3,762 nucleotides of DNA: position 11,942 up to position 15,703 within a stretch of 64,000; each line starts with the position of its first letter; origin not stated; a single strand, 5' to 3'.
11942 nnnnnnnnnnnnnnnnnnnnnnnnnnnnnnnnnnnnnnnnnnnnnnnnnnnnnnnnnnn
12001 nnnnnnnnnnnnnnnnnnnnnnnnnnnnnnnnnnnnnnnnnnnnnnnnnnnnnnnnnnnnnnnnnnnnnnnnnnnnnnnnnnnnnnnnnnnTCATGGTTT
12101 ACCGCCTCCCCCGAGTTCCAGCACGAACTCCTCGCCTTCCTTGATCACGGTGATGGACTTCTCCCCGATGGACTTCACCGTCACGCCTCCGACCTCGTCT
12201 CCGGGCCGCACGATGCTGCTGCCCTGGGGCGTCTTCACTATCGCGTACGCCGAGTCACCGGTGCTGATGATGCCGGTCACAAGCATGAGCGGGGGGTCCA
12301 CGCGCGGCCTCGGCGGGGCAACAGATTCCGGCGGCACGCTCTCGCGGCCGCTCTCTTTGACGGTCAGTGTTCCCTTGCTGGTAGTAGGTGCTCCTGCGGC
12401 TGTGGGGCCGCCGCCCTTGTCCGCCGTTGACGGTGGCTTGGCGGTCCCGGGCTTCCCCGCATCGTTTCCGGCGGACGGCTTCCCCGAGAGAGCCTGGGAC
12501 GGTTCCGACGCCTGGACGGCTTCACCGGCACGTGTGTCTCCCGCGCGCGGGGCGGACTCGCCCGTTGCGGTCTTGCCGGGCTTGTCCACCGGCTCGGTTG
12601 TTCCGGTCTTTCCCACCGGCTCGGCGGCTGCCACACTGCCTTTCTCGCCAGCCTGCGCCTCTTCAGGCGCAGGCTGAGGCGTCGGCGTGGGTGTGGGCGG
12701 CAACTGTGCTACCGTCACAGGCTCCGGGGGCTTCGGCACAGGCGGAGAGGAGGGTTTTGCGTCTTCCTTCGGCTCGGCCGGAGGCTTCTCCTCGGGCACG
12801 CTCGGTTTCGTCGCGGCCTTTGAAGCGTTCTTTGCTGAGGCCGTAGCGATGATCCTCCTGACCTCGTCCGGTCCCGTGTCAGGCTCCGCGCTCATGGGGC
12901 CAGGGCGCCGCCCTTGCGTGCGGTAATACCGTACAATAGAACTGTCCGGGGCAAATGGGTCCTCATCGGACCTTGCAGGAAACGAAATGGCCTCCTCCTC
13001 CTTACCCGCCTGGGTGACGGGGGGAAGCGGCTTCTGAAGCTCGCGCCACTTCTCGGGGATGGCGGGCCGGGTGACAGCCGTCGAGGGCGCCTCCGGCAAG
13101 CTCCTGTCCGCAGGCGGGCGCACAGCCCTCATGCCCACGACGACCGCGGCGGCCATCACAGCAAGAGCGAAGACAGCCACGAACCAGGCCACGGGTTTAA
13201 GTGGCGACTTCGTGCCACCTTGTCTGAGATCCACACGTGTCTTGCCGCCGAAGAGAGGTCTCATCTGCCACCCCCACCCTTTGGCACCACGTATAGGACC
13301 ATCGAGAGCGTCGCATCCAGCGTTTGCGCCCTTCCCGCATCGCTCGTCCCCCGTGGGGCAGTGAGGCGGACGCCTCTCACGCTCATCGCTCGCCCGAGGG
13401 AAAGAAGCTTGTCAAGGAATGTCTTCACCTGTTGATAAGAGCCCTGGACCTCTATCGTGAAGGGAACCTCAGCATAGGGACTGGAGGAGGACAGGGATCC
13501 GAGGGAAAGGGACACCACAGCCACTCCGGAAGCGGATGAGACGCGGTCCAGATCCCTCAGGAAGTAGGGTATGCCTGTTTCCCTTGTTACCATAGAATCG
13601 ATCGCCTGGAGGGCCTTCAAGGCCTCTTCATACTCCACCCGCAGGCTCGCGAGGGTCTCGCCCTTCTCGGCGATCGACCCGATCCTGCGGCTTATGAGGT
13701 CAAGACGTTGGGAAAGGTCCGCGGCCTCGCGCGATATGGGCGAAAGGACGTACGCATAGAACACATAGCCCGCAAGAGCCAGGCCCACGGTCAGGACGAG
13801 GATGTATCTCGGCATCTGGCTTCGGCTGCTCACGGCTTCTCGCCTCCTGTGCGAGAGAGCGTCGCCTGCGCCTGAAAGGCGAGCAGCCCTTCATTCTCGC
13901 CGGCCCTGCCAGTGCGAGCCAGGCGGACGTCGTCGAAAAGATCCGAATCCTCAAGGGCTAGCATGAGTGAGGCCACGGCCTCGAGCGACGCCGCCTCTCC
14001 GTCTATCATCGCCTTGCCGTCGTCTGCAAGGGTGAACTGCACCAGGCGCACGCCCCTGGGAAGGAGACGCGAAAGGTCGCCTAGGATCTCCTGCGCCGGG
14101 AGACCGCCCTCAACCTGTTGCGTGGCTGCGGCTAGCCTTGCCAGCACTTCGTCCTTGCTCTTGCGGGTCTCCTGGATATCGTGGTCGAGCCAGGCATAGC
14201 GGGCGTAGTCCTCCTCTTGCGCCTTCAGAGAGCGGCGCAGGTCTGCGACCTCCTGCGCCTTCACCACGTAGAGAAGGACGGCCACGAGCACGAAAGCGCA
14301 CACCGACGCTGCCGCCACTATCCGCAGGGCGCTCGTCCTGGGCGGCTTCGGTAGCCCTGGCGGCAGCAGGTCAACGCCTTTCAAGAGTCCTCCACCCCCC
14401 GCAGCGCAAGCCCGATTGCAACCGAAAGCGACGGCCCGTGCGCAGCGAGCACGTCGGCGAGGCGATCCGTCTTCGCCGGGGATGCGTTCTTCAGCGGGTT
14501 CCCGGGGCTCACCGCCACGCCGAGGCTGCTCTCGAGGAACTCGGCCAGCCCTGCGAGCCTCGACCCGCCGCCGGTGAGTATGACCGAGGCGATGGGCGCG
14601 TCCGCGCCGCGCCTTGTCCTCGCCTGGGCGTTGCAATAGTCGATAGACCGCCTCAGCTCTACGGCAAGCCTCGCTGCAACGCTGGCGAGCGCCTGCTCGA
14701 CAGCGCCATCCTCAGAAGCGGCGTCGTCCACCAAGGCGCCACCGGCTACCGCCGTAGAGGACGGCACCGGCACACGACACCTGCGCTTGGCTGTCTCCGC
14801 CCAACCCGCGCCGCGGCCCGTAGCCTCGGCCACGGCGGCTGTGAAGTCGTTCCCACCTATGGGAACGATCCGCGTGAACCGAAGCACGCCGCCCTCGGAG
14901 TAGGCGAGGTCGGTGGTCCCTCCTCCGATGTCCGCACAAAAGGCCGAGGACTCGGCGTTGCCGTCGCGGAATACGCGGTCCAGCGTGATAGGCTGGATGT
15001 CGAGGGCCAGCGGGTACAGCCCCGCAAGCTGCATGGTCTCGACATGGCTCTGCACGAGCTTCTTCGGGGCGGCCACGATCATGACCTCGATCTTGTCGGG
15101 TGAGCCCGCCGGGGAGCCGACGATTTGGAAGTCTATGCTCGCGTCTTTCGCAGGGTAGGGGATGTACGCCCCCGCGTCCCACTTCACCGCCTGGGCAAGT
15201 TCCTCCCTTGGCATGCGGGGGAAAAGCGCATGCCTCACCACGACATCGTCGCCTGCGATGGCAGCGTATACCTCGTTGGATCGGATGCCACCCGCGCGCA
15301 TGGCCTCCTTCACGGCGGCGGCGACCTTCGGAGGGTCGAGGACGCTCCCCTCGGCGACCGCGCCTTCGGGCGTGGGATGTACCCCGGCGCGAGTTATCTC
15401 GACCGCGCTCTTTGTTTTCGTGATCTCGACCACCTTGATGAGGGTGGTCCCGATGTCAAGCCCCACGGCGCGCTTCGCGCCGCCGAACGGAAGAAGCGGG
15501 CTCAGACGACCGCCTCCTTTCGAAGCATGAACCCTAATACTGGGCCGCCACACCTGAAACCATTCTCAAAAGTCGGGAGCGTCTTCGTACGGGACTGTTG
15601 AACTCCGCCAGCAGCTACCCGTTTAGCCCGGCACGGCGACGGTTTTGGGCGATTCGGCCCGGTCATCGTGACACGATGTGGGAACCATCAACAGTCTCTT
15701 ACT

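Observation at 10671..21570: Complete type IV pilus locus with an outer-membrane secretin in a spore-forming, Bacillus-syntenic genome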

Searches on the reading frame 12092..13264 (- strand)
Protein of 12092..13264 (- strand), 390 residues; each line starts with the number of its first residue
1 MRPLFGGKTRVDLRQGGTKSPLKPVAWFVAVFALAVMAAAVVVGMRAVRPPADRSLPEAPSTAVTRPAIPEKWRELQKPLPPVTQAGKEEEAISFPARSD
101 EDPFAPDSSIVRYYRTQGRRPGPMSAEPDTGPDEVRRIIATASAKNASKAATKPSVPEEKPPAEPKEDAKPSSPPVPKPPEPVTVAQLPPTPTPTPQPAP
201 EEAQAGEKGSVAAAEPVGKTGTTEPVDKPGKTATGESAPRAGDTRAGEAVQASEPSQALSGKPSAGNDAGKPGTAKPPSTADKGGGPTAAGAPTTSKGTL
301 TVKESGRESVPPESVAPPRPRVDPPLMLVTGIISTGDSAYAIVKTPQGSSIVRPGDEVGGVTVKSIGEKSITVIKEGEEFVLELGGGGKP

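Call 4: search_protein_families(library=pfam, proteins=[window:12092-13264:-], max_evalue=0.01)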
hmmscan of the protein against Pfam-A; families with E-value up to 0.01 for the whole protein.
window:12092-13264:- (390 aa): 0 families

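Call 5: search_protein_families(library=ncbifam, proteins=[window:12092-13264:-], max_evalue=0.01)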
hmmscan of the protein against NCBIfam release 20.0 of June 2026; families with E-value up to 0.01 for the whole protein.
window:12092-13264:- (390 aa): 1 family
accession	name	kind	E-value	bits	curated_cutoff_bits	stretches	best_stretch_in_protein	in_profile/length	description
NF041515.1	GspC_delta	equivalog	0.0001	22.2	150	1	262-386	34-165/311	type II secretion system protein GspC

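Call 37: find_homologous_proteins(query=window:12092-13264:-, max_evalue=0.001)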
Query window:12092-13264:- (390 aa): 16 proteins with E <= 0.001 among 8000 candidates.
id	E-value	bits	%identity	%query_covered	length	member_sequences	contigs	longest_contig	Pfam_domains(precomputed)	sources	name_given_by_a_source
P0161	6.3e-236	801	100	100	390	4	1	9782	-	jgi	-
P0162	1.0e-190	652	84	100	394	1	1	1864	-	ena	-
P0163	1.1e-164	567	75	100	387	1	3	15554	-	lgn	-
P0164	8.6e-126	439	60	100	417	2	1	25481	-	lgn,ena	-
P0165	3.4e-96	341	55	94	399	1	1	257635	-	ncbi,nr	ncbi:MAG: hypothetical protein QME92_00885 [Bacillota bacterium]|nr:hypothetical protein [Bacillota 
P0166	4.1e-93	331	53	94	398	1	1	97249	-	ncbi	ncbi:MAG: hypothetical protein ACM309_01805 [Bacillota bacterium]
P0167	2.7e-92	328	53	94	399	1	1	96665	-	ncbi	ncbi:MAG: hypothetical protein ACM3ZU_02755 [Bacteroidota bacterium]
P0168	9.3e-88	313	52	96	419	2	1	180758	-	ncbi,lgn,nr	ncbi:MAG: hypothetical protein PWR07_117 [Bacillota bacterium]|nr:hypothetical protein [Bacillota ba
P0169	3.7e-74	269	87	24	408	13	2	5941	-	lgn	-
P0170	1.1e-64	237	64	27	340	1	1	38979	-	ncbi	ncbi:MAG: hypothetical protein ACM3ZO_00350 [Clostridia bacterium]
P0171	1.5e-49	188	37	99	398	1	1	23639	-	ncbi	ncbi:MAG: hypothetical protein ACM3X3_05970 [Betaproteobacteria bacterium]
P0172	5.8e-46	176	39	41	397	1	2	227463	-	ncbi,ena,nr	ncbi:MAG TPA: hypothetical protein GX515_02395 [Firmicutes bacterium]|nr:hypothetical protein [Bacil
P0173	5.9e-44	169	39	41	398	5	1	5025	-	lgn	-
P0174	1.1e-40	158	78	17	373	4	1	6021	-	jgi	-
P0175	2.4e-38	151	37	92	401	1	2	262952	-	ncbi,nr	ncbi:MAG: hypothetical protein NUW12_03050 [Firmicutes bacterium]|nr:hypothetical protein [Bacillota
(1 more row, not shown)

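Call 55: predict_structure(alignment_id=A1)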
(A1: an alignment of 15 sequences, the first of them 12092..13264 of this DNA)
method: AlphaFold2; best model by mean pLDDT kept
length: 390 residues; sequences in the alignment: 15
mean_pLDDT: 55.2   pTM: 0.28
mean pLDDT of the five models: 55.2, 54.2, 53.7, 49.6, 49.1
residues with pLDDT >= 90: 46; 70-90: 34; 50-70: 99; < 50: 211
segments of 3 or more residues with pLDDT < 50: 5-19, 48-66, 119-134, 139-143, 145-160, 165-173, 182-190, 194-196, 198-228, 230-277, 279-286, 288-292, 294-309
pLDDT, mean of each block of 10 residues (from residue 1): 47 43 62 73 55 42 48 68 58 56 61 57 39 49 45 40 47 51 43 49 38 40 41 41 37 39 38 41 40 43 43 59 87 91 93 94 93 92 72
secondary structure, 60 per line:
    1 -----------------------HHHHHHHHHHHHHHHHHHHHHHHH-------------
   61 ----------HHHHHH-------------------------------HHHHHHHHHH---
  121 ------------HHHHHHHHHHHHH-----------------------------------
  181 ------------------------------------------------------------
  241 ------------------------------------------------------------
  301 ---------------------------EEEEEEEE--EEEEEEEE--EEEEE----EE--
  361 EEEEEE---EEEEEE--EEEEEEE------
elements in order: H24-47 H71-76 H108-117 H133-145 E328-335 E338-345 E348-352 E361-366 E370-375 E378-384

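Call 58: fold_search(model_id=the predicted structure, library=pdb)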
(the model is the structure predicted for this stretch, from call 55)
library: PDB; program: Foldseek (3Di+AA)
matches with E <= 10: 637; with E <= 0.001: 0
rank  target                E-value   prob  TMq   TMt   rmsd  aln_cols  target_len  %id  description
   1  2lc4_MODEL_1_A        4.9e-03  1.00  0.14  0.47  16.5       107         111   26  Solution Structure of PilP from Pseudomonas aeruginosa (released 2011-12-21)
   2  3jc8_Pa               5.1e-03  1.00  0.15  0.34  17.2       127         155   21  Architectural model of the type IVa pilus machine in a piliated state (released 2016-03-16)
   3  3oss_C                6.9e-03  1.00  0.14  0.79   3.1        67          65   15  The crystal structure of enterotoxigenic Escherichia coli GspC-GspD complex from the type II secretion system (released 2011-08-03)
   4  2y4y_B                1.5e-02  1.00  0.14  0.62   2.7        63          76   28  Structure of a domain from the type IV pilus biogenesis lipoprotein PilP, from Pseudomonas aeruginosa (released 2012-01-18)
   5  2y4y_C                1.7e-02  1.00  0.14  0.61   2.5        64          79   30  Structure of a domain from the type IV pilus biogenesis lipoprotein PilP, from Pseudomonas aeruginosa (released 2012-01-18)
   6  2y4x_B                3.7e-02  1.00  0.12  0.48   4.7        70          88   30  Structure of a domain from the type IV pilus biogenesis lipoprotein PilP, from Pseudomonas aeruginosa PA01 (released 2012-01-18)
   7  4wfw                  4.7e-02  1.00  0.13  0.54   4.7        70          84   17  The crystal structure of Dickeya dadantii GspB from the type 2 secretion system (released 2015-09-30)
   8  2ivw_MODEL_1_A        4.7e-02  0.99  0.14  0.44  12.8       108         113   19  The solution structure of a domain from the Neisseria meningitidis PilP pilot protein. (released 2007-02-13)
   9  2y4y_A                6.3e-02  0.97  0.13  0.46   7.1        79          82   28  Structure of a domain from the type IV pilus biogenesis lipoprotein PilP, from Pseudomonas aeruginosa (released 2012-01-18)
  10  6hcg_e                7.5e-02  1.00  0.15  0.74   2.6        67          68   18  Klebsiella pneumoniae type II secretion system outer membrane complex. PulD, PulS and PulC HR domain. (released 2019-11-27)
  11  2y4x_A                8.5e-02  1.00  0.14  0.54   3.6        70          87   30  Structure of a domain from the type IV pilus biogenesis lipoprotein PilP, from Pseudomonas aeruginosa PA01 (released 2012-01-18)
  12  9f0x_H                1.1e-01  0.30  0.07  0.10  15.4       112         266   16  CryoEM structure of the F plasmid relaxosome in its pre-initiation state, derived from the ds-27_+143-R Locally-refine (released 2025-06-04)
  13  4av2_M                1.1e-01  1.00  0.14  0.58   4.0        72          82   19  Single particle electron microscopy of PilQ dodecameric complexes from Neisseria meningitidis. (released 2012-10-17)
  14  2y4y_D                1.8e-01  1.00  0.14  0.60   2.5        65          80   29  Structure of a domain from the type IV pilus biogenesis lipoprotein PilP, from Pseudomonas aeruginosa (released 2012-01-18)
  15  7oio_MODEL_1_A        2.7e-01  1.00  0.13  0.35   1.5        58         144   22  Solution structure of Legionella pneumophila LspC (released 2022-06-01)
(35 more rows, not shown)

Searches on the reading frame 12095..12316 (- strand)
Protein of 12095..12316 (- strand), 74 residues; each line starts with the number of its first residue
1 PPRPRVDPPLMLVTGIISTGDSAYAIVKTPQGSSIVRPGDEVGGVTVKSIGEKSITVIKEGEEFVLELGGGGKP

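Call 42: search_solved_structures(query=A2, max_evalue=10, show_alignments=3)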
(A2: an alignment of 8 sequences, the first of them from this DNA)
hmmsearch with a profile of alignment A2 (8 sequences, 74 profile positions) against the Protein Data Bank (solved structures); distinct sequences matched with E-value up to 10: 3.
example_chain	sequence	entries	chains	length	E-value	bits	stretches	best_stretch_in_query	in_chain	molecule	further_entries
8kde_3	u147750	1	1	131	0.048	16.8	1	22-58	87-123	Photosystem II repair factor 1 (PRF1)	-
3ghd_A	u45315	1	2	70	0.35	14.1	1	25-62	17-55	a cystathionine beta-synthase domain protein fused to a Zn-ribbon-like domain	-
3d9y_A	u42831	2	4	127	0.88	12.7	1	7-33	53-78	Profilin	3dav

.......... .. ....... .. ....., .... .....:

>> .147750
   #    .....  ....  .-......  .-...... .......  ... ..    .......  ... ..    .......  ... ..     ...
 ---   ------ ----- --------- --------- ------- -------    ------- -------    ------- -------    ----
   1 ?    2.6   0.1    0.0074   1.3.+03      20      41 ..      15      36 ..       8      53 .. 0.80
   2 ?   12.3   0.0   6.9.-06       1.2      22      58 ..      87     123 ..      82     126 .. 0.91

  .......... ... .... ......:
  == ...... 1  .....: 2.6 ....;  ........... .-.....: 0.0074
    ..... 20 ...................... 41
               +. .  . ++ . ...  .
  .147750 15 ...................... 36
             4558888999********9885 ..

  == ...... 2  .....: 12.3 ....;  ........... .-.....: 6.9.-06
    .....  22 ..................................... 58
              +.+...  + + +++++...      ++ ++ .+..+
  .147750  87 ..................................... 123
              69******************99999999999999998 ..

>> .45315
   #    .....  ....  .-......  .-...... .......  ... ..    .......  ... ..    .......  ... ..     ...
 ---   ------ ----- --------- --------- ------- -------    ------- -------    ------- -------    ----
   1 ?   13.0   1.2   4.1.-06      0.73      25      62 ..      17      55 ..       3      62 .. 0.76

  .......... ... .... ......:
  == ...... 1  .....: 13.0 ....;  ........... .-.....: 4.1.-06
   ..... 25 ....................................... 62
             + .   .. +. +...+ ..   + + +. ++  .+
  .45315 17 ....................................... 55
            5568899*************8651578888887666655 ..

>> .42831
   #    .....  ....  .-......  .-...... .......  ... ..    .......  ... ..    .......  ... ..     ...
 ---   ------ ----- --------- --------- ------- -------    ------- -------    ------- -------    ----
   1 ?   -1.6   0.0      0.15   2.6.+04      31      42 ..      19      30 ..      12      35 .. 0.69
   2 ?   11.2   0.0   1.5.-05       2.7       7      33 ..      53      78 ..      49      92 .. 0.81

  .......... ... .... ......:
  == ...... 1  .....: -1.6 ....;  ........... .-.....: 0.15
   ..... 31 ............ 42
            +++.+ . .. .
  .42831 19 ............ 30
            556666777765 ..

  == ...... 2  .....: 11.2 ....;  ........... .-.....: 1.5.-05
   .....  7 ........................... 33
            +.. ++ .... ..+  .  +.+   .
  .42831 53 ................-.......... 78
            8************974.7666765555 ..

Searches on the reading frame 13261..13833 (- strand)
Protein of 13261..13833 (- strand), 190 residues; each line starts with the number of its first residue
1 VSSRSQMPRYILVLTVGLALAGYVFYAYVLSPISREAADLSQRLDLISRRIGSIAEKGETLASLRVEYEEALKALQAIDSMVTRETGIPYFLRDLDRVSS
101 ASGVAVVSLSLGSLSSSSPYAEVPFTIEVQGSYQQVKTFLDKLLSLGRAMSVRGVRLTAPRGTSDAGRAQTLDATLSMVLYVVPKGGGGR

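Call 4: search_protein_families(library=pfam, proteins=[window:13261-13833:-], max_evalue=0.01)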
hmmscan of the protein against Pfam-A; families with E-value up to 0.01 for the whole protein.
window:13261-13833:- (190 aa): 3 families
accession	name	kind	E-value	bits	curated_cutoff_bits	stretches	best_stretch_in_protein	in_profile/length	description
PF04350.18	PilO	-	5e-14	53.1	22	1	50-171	14-131/145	Pilus assembly protein, PilO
PF10741.14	T2SSM_b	-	5.6e-05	23.4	21.7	1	93-181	21-110/111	Type II secretion system (T2SS), protein M subtype b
PF04612.17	T2SSM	-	0.00023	21.9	27.8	1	12-86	18-91/160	Type II secretion system (T2SS), protein M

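Call 5: search_protein_families(library=ncbifam, proteins=[window:13261-13833:-], max_evalue=0.01)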
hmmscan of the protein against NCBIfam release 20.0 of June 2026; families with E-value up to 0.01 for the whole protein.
window:13261-13833:- (190 aa): 1 family
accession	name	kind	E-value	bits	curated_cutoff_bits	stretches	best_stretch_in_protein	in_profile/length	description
NF040576.1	T2SS_GspM_XpsM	equivalog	1.3e-05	24.9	60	1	15-179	5-175/180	type II secretion system protein GspM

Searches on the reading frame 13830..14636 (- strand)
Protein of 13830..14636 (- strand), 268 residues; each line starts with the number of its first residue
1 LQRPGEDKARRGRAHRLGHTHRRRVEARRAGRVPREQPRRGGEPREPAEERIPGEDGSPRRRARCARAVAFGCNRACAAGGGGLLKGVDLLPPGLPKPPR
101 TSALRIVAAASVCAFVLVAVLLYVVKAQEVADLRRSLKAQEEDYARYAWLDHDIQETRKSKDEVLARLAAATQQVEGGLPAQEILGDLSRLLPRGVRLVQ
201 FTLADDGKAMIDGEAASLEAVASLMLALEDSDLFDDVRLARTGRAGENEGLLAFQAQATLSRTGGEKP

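Call 4: search_protein_families(library=pfam, proteins=[window:13830-14636:-], max_evalue=0.01)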
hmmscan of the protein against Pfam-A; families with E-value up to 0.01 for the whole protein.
window:13830-14636:- (268 aa): 1 family
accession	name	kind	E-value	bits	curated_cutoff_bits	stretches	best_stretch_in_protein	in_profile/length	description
PF05137.18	PilN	-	2.3e-10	40.8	22.8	1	184-259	2-77/78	Fimbrial assembly protein (PilN)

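Call 5: search_protein_families(library=ncbifam, proteins=[window:13830-14636:-], max_evalue=0.01)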
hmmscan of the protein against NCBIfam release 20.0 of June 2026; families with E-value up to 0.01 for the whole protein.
window:13830-14636:- (268 aa): 0 families

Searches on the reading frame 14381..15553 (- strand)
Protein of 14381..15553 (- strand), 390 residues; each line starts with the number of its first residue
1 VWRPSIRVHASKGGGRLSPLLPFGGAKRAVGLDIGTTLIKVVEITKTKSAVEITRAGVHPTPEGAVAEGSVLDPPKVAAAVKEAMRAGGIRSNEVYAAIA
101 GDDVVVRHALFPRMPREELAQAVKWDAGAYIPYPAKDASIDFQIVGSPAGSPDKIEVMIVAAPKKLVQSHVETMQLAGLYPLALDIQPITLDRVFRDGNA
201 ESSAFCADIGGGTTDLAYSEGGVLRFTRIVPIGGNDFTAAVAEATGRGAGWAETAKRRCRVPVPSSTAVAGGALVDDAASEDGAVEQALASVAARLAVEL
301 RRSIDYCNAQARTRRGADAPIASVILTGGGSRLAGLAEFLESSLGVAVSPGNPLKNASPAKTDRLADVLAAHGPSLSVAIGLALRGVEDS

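Call 4: search_protein_families(library=pfam, proteins=[window:14381-15553:-], max_evalue=0.01)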
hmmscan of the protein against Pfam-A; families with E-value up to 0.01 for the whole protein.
window:14381-15553:- (390 aa): 4 families
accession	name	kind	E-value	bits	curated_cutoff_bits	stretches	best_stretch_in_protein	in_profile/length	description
PF11104.14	PilM_2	-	1.6e-43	149.4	27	2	31-262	1-240/340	Type IV pilus assembly protein PilM;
PF14450.12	FtsA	-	8e-13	49.3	31.8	1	207-367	3-114/127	Cell division protein FtsA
PF06723.19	MreB_Mbl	-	4.4e-06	26.2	27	0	316-349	269-302/327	MreB/Mbl protein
PF25216.1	Volactin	-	5.6e-05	23.2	35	1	209-344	173-291/321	Volactin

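Call 5: search_protein_families(library=ncbifam, proteins=[window:14381-15553:-], max_evalue=0.01)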
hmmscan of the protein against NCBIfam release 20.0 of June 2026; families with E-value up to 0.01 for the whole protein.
window:14381-15553:- (390 aa): 9 families
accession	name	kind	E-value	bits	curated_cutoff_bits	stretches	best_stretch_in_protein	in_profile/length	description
TIGR01175.1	pilM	subfamily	2.4e-61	207.6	133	1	28-387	4-348/348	type IV pilus assembly protein PilM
NF045709.1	Amuc_1101_fam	equivalog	5e-35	121.4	650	1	73-389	50-352/608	Amuc_1101 family PilM-like pilus complex protein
TIGR01174.1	ftsA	equivalog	2.9e-17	62.8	175.85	2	155-382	148-368/371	cell division protein FtsA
NF007009.0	PRK09472.1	equivalog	3e-10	39.8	409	1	201-356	203-364/420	cell division protein FtsA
NF011660.0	PRK15080.1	equivalog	9.9e-05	21.7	182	0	206-258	145-197/277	ethanolamine utilization protein EutJ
NF010539.0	PRK13927.1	subfamily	0.00034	19.6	293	1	204-349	153-309/339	rod shape-determining protein MreB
TIGR00904.1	mreB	subfamily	0.0004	19.6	365.75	0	205-349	153-309/334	MreB/Mrl family cell shape determining protein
NF010540.1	PRK13929.1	exception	0.0006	19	515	0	250-354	214-313/334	rod-share determining protein MreBH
TIGR02529.1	EutJ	subfamily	0.0011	18.5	152.1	0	170-258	80-164/239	ethanolamine utilization protein EutJ family protein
